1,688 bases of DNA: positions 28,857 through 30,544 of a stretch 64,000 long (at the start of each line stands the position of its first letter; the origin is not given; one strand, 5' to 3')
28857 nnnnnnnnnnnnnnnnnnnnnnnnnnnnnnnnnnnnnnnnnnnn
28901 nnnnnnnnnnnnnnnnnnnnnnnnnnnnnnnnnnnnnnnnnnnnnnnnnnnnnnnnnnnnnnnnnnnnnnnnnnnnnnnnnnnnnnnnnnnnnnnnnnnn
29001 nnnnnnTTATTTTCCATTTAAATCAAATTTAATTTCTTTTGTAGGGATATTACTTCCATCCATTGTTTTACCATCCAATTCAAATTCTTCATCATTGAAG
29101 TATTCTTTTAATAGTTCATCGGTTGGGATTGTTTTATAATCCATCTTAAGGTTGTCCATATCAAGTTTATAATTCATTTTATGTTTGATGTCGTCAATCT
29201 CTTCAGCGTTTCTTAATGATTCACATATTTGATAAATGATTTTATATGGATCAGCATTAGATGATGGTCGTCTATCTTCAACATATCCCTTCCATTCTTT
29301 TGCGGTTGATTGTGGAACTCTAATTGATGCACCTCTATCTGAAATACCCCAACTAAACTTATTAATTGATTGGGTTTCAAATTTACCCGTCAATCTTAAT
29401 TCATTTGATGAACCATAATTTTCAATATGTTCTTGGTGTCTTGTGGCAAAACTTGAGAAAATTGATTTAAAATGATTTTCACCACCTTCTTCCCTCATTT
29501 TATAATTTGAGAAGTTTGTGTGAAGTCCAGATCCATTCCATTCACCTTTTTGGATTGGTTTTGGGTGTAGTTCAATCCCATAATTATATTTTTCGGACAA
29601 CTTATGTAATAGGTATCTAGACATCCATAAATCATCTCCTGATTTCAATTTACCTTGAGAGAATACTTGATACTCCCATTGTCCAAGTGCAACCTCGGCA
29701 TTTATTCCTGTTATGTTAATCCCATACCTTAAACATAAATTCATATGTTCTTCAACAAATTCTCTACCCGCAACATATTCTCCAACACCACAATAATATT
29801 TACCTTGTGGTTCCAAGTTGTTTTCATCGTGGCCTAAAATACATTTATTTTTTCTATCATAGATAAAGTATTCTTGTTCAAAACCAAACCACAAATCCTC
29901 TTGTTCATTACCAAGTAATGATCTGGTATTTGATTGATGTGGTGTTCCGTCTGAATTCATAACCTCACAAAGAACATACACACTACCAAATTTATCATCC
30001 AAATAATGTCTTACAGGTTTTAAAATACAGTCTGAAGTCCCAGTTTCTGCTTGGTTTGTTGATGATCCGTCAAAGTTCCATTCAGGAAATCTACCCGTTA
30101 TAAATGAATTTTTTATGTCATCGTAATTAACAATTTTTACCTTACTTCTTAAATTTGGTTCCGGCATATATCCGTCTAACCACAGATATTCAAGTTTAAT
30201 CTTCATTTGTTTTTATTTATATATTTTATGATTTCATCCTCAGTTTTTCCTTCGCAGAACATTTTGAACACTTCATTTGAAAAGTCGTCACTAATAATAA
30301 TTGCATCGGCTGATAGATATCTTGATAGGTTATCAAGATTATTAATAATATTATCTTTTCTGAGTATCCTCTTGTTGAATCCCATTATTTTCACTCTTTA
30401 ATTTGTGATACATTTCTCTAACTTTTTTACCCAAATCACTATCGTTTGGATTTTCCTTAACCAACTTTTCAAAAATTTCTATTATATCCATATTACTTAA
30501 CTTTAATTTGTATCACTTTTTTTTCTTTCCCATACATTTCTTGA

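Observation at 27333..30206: Operon GSII, then (SAM-methyltransferase-like plus DUF3310 fusion), then beta-class DNA methyltransferase, with overlapping stop/start codons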

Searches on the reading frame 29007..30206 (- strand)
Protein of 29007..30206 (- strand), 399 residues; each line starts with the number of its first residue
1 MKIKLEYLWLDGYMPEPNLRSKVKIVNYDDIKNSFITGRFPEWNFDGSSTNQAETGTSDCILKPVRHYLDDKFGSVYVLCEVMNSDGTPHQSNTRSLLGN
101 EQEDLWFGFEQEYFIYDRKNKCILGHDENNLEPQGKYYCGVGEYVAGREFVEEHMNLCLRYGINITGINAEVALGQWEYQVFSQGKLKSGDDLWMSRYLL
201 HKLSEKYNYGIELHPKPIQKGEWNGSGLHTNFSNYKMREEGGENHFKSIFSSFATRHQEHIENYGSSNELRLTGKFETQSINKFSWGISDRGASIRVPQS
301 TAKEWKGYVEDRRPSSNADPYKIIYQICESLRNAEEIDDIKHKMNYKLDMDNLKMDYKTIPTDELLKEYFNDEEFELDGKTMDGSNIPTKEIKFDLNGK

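Call 3: search_protein_families(library=pfam, proteins=[window:29007-30206:-], max_evalue=0.01)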
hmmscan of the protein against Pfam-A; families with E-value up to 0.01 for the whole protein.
window:29007-30206:- (399 aa): 2 families
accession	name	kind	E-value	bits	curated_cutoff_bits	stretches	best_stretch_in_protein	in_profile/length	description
PF00120.29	Gln-synt_C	-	7.8e-19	68.4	24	1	104-247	21-165/344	Glutamine synthetase, catalytic domain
PF03951.24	Gln-synt_N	-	1.8e-08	34.3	33.4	1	5-84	5-81/82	Glutamine synthetase, beta-Grasp domain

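Call 4: search_protein_families(library=phrogs, proteins=[window:29007-30206:-], max_evalue=0.001)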
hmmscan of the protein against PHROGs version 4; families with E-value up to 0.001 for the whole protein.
window:29007-30206:- (399 aa): 1 family
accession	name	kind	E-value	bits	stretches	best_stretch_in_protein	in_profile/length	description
phrog_21628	-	unknown function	5.3e-18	65.9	1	44-235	84-294/480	-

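Call 6: search_protein_families(library=ncbifam, proteins=[window:29007-30206:-], max_evalue=0.01)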
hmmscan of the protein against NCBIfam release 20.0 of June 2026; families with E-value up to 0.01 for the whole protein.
window:29007-30206:- (399 aa): 5 families
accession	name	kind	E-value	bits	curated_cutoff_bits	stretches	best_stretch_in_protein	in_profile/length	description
NF041605.1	gln_syn_GlnII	equivalog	1.8e-99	333.1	500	1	1-330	1-327/333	glutamine synthetase GlnII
TIGR00653.1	GlnA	equivalog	2e-15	56.5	429.15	1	44-247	46-277/462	type I glutamate--ammonia ligase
TIGR03105.1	gln_synth_III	equivalog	2.1e-10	39.7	469.6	1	78-248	82-252/435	type III glutamate--ammonia ligase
NF045547.1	GGputSyn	equivalog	4.4e-08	32.3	650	1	77-321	93-346/438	gamma-glutamylputrescine synthetase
NF007006.0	PRK09469.1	equivalog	5.5e-06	25.2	845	1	170-352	212-395/469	glutamate--ammonia ligase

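Call 8: search_dna_similar(query=window:29007-30206:-, collection=phages, mode=protein, max_rows=40)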
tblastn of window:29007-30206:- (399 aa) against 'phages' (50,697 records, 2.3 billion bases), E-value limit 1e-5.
Records with a match: 6; places in all: 6; records where one place covers at least 80% of the query: 4.
Best place of each record, by identity: <60% 6.
By first word of the organism name: uncultured 4; Staphylococcus 1; Bacteriophage 1.
By host as written in the record: - 5; Staphylococcus aureus 1.
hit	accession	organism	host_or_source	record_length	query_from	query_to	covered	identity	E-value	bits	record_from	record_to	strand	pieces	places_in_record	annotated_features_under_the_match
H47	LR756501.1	uncultured phage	metagenomic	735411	4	335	83%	54.5%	3e-110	360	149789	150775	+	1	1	record has no annotation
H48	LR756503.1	uncultured phage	metagenomic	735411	4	335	83%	54.5%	3e-110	360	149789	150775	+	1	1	record has no annotation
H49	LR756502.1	uncultured phage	metagenomic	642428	2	336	84%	47.0%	4e-93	311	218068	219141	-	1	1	record has no annotation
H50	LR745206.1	uncultured phage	metagenomic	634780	3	345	86%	44.1%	9e-87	293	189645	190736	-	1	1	record has no annotation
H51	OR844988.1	Staphylococcus phage SA 1306 Kay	Staphylococcus aureus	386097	78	344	67%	25.9%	3e-9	65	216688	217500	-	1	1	record has no annotation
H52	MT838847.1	Bacteriophage sp.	human fecal samples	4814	78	345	67%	25.3%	1e-8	63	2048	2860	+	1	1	record has no annotation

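Call 14: find_related_loci(query=window:29007-30206:-, collection=viral_contigs, flank=6000)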
Query window:29007-30206:- (399 aa) in viral_contigs; peptide patterns used: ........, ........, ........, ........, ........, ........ (x = any residue, [..] = any of these).
596 stretches matched a pattern (row limit reached: there are more); 582 encode a relative of the query (tblastn E <= 1e-3); the best 80 are kept; 80 distinct loci.
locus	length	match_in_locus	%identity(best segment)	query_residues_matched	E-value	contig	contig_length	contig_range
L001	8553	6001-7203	81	1-399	0e+0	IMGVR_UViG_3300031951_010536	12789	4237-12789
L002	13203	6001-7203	81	1-399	0e+0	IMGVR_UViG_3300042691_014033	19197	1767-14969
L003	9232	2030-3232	81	1-399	0e+0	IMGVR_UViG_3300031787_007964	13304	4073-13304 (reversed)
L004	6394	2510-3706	78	1-399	0e+0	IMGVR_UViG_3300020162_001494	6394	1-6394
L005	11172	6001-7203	75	1-398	0e+0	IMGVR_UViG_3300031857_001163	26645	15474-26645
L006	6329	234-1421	72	1-395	0e+0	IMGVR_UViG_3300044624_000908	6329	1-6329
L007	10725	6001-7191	73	1-395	0e+0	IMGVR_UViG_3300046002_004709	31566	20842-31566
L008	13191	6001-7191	73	1-395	0e+0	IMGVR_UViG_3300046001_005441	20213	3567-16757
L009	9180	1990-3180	73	1-395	0e+0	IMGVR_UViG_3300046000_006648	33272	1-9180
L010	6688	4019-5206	72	1-395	0e+0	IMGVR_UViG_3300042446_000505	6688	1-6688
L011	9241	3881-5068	72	1-395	0e+0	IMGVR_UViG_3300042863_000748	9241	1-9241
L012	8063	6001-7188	72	1-395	0e+0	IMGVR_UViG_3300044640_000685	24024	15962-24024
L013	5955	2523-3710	72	1-395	0e+0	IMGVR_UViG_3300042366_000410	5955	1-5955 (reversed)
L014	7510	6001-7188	72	1-395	0e+0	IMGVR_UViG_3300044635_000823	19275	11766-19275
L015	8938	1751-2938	72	1-395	0e+0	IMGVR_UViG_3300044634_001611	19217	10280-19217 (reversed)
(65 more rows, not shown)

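Call 22: search_solved_structures(query=window:29007-30206:-, show_alignments=2, max_evalue=1e-10)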
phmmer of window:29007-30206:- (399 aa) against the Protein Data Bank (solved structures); distinct sequences matched with E-value up to 1e-10: 16.
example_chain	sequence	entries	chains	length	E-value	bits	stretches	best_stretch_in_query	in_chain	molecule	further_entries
3fky_A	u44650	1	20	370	3.4e-89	303.1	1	3-338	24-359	Glutamine synthetase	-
4bax_A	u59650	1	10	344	2e-84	287.4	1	2-328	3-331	GLUTAMINE SYNTHETASE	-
4is4_A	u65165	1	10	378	2.6e-79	270.5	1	2-330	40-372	Glutamine synthetase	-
7v4i_J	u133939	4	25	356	2.6e-79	270.5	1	2-328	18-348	Glutamine synthetase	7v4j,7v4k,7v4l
2d3a_A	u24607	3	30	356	2.6e-77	264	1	2-330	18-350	glutamine synthetase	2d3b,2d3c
7v4h_J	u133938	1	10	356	2.3e-76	260.9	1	2-329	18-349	Glutamine synthetase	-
7cpr_A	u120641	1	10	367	7e-76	259.3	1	4-329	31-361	Glutamine synthetase 2 cytoplasmic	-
9wp6_A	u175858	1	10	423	4.6e-75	256.5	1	2-329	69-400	Glutamine synthetase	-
9c28_A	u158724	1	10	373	6.4e-72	246.2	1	2-329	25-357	Glutamine synthetase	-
8xlj_A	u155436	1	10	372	6.7e-72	246.1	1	2-329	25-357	Glutamine synthetase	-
9otp_A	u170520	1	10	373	1e-70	242.2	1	2-328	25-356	Glutamine synthetase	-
2uu7_A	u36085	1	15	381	1e-70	242.2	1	2-329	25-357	GLUTAMINE SYNTHETASE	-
7evt_A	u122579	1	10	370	1.4e-70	241.8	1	2-328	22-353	Glutamine synthetase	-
8dnu_A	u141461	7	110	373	1.4e-70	241.8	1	2-328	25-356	Glutamine synthetase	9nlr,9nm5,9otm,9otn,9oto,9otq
2ojw_A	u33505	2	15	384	2.1e-70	241.2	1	2-326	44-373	Glutamine synthetase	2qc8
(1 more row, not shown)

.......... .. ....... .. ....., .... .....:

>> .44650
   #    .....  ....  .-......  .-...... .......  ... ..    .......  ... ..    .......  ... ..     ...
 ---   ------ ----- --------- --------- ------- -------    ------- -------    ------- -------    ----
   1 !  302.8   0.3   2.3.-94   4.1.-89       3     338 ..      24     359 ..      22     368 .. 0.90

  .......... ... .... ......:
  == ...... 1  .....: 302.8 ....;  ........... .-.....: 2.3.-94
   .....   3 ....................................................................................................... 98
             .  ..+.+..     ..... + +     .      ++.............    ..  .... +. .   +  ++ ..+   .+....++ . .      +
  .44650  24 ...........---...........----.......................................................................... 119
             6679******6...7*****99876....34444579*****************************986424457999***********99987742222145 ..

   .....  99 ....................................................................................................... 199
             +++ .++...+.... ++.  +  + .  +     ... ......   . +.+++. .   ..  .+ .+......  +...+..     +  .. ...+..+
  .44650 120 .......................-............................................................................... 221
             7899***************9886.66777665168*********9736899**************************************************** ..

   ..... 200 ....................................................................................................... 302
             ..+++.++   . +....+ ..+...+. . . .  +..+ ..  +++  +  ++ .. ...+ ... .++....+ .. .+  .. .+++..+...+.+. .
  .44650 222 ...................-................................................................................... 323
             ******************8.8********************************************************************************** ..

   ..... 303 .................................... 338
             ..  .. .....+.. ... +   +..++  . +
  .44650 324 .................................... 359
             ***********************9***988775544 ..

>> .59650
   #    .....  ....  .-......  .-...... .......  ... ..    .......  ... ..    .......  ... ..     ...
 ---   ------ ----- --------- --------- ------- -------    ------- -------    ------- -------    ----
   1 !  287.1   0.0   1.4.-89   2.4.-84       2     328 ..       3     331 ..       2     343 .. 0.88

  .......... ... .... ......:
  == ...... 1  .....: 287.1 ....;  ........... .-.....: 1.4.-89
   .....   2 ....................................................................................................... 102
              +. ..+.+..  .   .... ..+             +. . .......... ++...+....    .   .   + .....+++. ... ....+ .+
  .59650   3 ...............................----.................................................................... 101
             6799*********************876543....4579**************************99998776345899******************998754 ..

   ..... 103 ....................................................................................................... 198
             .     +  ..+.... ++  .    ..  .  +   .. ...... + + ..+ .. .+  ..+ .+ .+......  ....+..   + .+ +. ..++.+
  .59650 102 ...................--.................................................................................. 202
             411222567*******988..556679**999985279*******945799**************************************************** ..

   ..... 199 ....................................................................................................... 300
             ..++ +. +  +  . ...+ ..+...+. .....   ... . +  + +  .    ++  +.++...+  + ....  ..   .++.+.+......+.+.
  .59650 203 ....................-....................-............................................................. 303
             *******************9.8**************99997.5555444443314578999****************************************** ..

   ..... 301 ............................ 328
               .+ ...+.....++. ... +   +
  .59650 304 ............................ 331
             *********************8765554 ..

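Call 30: get_annotated_region(hit=H47, flank=12000)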
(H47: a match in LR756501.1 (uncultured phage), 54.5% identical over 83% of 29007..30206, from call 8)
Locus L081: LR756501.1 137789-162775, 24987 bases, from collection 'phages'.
description: uncultured phage genome assembly, chromosome: 1.
organism: uncultured phage (NCBI taxid 278008)
taxonomy: Viruses; environmental samples
host: -; source: metagenomic; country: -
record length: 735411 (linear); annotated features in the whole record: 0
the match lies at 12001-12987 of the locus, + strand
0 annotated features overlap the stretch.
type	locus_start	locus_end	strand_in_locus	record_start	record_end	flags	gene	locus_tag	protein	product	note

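Call 31: get_annotated_region(hit=H49, flank=12000)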
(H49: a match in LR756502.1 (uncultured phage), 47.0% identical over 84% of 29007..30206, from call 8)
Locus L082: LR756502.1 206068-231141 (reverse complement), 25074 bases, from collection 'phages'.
description: uncultured phage genome assembly, chromosome: 1.
organism: uncultured phage (NCBI taxid 278008)
taxonomy: Viruses; environmental samples
host: -; source: metagenomic; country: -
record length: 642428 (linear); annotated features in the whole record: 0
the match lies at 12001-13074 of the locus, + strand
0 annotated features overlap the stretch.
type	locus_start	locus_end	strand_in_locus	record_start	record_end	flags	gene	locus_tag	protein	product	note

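Call 32: get_annotated_region(hit=H50, flank=12000)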
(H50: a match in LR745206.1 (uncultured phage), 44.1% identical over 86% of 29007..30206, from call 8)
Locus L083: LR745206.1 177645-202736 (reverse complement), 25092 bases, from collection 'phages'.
description: uncultured phage genome assembly, chromosome: 1.
organism: uncultured phage (NCBI taxid 278008)
taxonomy: Viruses; environmental samples
host: -; source: metagenomic; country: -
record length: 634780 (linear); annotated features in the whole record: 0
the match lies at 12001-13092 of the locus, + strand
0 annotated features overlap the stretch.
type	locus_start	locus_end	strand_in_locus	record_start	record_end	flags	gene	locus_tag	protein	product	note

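Call 73: search_protein_families(library=padloc, proteins=[window:29007-30206:-], max_evalue=0.001)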
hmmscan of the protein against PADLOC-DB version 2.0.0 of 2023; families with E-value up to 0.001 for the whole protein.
window:29007-30206:- (399 aa): 0 families

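Call 79: find_related_loci(query=window:29007-30206:-, collection=genome_contigs, flank=5000)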
Query window:29007-30206:- (399 aa) in genome_contigs; peptide patterns used: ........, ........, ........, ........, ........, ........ (x = any residue, [..] = any of these).
600 stretches matched a pattern (row limit reached: there are more); 598 encode a relative of the query (tblastn E <= 1e-3); the best 80 are kept; 80 distinct loci.
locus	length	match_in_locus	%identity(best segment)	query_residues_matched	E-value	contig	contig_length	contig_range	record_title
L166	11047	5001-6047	56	4-360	2e-123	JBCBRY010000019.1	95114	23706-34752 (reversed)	MAG: Bacteroidota bacterium isolate J06638_10 NODE_19_length_95114_cov_17.411061, whole genome shotgun sequence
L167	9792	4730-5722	57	2-334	2e-123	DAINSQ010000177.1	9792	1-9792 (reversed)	MAG TPA_asm: Saprospiraceae bacterium isolate CTOTU46442 NODE_966_length_9792_cov_6.013557, whole genome shotgun sequenc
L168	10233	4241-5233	57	2-336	5e-121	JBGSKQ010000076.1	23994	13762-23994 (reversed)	MAG: Saprospiraceae bacterium isolate JTS-AC184 k141_2682989, whole genome shotgun sequence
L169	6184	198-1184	56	4-334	9e-121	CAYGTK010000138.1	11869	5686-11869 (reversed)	MAG TPA_asm: uncultured Chitinophagaceae bacterium isolate ERP117304_co3_226 genome assembly, contig: NODE_7583_length_1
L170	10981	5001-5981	56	2-331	5e-119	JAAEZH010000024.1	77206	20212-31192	MAG: Bacteroidetes bacterium isolate P03SST1bin.21 NODE_201_length_77206_cov_6.94358, whole genome shotgun sequence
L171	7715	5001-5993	54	2-334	4e-118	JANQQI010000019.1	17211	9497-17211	MAG: Saprospiraceae bacterium isolate IP29b_bin.23 k99_281191, whole genome shotgun sequence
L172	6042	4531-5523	57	3-335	4e-118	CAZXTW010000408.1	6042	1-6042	MAG TPA_asm: uncultured Roseivirgaceae bacterium isolate SRP135972_co2_271 genome assembly, contig: NODE_21123_length_60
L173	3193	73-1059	56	4-334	5e-121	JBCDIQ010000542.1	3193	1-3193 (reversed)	MAG: Bacteroidota bacterium isolate P01_H01_bin.183 k141_138521_length_3193_cov_8.0000, whole genome shotgun sequence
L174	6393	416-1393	56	4-331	4e-117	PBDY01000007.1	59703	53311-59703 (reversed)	MAG: Gammaproteobacteria bacterium isolate SP335 32846, whole genome shotgun sequence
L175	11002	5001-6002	55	2-336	7e-116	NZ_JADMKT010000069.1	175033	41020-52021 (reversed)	Robertkochia sediminum strain 1368 329, whole genome shotgun sequence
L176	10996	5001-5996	56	2-335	2e-115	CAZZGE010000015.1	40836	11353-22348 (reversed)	MAG TPA_asm: uncultured Porifericola sp. isolate binchicken_co8_359 genome assembly, contig: NODE_994_length_40836_cov_1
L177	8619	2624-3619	53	4-334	2e-114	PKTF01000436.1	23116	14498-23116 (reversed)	MAG: Ignavibacteria bacterium isolate BM516 sc_3111, whole genome shotgun sequence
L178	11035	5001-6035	54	2-347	1e-114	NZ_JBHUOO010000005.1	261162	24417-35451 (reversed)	Leeuwenhoekiella polynyae strain KCTC4 2185 GCM70019861_48, whole genome shotgun sequence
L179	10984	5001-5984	57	4-331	2e-114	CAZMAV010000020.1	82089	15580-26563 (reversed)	MAG TPA_asm: uncultured Bacteroidia bacterium isolate SRP141376_co5_421 genome assembly, contig: NODE_590_length_82089_c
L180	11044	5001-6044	49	4-351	5e-114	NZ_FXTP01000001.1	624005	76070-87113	Gracilimonas mengyeensis strain DSM 21985, whole genome shotgun sequence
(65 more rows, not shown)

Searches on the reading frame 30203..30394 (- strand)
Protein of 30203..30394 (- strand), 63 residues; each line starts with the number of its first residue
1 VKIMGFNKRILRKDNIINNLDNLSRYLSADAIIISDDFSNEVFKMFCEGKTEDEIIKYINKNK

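Call 3: search_protein_families(library=pfam, proteins=[window:30203-30394:-], max_evalue=0.01)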
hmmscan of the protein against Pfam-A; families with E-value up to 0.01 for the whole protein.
window:30203-30394:- (63 aa): 0 families

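Call 4: search_protein_families(library=phrogs, proteins=[window:30203-30394:-], max_evalue=0.001)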
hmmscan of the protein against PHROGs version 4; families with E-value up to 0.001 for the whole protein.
window:30203-30394:- (63 aa): 0 families

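Call 55: search_protein_families(library=pfam, proteins=[window:30203-30394:-], max_evalue=1)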
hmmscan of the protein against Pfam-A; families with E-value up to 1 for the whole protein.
window:30203-30394:- (63 aa): 2 families
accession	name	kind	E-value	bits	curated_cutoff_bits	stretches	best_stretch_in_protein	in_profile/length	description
PF03918.19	CcmH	-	0.015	15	25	1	34-60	53-79/143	Cytochrome C biogenesis protein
PF05184.20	SapB_1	-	0.14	12.6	25.2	1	49-61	20-32/38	Saposin-like type B, region 1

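Call 73: search_protein_families(library=padloc, proteins=[window:30203-30394:-], max_evalue=0.001)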
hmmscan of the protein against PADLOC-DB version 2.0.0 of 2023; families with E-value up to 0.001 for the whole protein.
window:30203-30394:- (63 aa): 0 families
